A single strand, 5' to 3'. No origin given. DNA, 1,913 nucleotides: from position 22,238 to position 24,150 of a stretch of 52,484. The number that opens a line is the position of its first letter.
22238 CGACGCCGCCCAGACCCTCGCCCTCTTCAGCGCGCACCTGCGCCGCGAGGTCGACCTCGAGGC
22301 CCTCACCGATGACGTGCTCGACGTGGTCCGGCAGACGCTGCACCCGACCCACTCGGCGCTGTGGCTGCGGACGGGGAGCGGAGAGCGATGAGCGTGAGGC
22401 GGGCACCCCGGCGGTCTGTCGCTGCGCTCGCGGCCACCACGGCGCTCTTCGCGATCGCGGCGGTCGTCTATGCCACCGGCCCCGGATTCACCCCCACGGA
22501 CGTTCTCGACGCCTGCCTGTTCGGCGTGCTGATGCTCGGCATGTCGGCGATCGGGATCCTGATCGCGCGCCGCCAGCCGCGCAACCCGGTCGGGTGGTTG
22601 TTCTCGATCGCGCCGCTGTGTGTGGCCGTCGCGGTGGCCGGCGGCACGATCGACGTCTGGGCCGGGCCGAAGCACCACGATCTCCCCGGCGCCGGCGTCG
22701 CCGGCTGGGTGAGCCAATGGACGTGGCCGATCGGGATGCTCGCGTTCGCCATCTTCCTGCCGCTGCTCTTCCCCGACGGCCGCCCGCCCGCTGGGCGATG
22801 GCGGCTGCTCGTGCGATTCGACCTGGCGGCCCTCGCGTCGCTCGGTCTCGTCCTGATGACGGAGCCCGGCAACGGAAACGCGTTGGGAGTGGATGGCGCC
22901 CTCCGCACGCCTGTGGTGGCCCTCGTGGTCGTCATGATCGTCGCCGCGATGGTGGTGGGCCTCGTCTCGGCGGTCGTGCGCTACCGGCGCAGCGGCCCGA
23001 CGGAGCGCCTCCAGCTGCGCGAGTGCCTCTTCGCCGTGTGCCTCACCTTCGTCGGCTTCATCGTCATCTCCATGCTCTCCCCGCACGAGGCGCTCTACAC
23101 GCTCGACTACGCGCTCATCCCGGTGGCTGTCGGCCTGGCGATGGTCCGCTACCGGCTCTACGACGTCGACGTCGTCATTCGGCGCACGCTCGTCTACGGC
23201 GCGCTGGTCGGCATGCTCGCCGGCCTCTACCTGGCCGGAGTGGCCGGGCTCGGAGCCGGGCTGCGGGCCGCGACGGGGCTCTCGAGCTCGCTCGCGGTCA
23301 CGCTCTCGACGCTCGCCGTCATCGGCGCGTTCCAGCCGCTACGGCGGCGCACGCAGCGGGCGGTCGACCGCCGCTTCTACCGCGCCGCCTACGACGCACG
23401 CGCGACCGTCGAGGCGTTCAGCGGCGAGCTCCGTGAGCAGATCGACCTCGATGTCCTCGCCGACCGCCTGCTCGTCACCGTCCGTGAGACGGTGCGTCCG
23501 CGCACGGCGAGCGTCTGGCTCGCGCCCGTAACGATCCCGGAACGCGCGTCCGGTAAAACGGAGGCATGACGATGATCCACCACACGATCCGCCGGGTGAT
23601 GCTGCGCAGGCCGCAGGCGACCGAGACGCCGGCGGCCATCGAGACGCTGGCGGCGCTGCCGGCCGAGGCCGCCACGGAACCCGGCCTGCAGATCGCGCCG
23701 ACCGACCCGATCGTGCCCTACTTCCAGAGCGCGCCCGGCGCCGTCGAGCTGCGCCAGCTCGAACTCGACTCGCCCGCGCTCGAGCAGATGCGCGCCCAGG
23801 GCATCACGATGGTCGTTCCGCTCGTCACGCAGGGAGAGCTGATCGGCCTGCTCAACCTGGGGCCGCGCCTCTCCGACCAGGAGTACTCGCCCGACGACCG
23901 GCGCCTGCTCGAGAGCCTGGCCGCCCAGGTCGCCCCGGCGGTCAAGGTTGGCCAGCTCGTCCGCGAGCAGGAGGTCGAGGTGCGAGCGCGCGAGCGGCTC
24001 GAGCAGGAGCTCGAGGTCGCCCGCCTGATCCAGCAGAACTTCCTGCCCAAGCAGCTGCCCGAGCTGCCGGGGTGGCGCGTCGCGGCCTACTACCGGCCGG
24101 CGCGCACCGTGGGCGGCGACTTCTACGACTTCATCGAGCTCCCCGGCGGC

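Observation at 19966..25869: Three tandem output-less membrane sensor paralogs coupled to one PP2C/RsbW fusion and two STAS proteins, with no sigma factor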

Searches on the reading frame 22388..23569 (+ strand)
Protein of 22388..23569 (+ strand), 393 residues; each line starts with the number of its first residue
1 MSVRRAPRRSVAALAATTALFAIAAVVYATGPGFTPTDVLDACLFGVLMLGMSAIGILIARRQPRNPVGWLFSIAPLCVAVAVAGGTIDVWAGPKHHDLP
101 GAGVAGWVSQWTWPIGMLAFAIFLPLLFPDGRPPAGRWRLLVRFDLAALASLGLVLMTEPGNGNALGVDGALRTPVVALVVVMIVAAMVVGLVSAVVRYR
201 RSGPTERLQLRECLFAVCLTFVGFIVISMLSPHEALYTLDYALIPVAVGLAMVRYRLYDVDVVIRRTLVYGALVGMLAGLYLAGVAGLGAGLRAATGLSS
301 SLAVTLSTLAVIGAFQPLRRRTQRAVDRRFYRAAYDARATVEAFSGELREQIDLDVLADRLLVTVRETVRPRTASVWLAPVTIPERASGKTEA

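Call 3: search_protein_families(library=pfam, proteins=[window:22388-23569:+], max_evalue=0.01)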
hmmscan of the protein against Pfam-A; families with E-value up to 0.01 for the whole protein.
window:22388-23569:+ (393 aa): 1 family
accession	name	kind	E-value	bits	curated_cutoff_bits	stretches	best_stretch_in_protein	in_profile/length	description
PF01925.25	TauE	-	0.005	17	32.6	1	176-311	33-182/237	Sulfite exporter TauE/SafE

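Call 4: search_protein_families(library=ncbifam, proteins=[window:22388-23569:+], max_evalue=0.01)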
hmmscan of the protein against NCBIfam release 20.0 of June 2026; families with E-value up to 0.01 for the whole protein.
window:22388-23569:+ (393 aa): 2 families
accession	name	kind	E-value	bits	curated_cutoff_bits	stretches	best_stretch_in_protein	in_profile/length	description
TIGR02916.1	PEP_his_kin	equivalog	0.00023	19.9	300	1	177-378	129-344/679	XrtA/PEP-CTERM system histidine kinase PrsK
NF001396.0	PRK00281.3-3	equivalog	0.00033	20.6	382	1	178-312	52-193/264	undecaprenyl-diphosphate phosphatase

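Call 23: search_protein_families(library=padloc, proteins=[window:22388-23569:+], max_evalue=0.001)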
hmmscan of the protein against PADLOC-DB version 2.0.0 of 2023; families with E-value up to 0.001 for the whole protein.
window:22388-23569:+ (393 aa): 0 families

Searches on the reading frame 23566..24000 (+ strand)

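Call 13: search_protein_families(library=pfam, proteins=[window:23566-24000:+], max_evalue=1)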
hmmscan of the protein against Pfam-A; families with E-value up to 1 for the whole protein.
seq(145 aa): 3 families
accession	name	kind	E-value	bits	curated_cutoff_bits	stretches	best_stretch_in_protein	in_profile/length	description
PF13492.12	GAF_3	-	8.9e-09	36.3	27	1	67-126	70-127/129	GAF domain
PF13185.12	GAF_2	-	1.2e-08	35.6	28.6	1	75-126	91-135/136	GAF domain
PF01590.32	GAF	-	3.8e-08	34.4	22.4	1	71-125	78-132/133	GAF domain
